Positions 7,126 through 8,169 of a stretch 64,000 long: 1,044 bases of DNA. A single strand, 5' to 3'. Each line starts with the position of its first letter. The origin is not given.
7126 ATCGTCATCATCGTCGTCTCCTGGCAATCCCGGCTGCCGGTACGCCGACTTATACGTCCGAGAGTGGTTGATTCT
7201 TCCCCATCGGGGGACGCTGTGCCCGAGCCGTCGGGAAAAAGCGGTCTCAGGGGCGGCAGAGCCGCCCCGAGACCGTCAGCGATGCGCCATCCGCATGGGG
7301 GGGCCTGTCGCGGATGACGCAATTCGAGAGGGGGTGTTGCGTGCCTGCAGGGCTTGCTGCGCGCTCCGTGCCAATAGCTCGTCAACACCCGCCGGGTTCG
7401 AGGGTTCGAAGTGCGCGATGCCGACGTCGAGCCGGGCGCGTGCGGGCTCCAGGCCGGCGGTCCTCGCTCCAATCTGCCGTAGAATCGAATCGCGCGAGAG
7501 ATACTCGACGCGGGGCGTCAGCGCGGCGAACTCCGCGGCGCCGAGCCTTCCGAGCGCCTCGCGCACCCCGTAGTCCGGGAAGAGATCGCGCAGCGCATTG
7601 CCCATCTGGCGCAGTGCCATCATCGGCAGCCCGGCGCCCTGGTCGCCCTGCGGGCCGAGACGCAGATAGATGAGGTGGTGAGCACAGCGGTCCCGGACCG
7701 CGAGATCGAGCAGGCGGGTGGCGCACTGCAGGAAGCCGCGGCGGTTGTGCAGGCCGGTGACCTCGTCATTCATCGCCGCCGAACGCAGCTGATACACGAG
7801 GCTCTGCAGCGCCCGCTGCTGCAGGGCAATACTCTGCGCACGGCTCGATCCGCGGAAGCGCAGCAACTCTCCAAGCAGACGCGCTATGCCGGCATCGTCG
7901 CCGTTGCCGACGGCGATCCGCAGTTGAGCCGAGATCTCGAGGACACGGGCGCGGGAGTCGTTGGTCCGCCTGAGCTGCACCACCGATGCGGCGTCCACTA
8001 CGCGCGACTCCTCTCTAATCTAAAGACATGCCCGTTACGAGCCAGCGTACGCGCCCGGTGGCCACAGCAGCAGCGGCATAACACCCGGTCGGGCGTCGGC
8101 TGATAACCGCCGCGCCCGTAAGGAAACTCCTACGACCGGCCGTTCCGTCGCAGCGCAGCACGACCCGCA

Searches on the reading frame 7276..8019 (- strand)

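Call 74: search_protein_families(library=pfam, proteins=[window:7276-8019:-], max_evalue=0.0001)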
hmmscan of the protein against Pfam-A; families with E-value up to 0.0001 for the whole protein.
window:7276-8019:- (247 aa): 1 family
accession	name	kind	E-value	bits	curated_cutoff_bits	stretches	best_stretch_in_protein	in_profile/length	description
PF00990.26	GGDEF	-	8e-05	22.9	23.8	0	83-118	2-37/161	Diguanylate cyclase, GGDEF domain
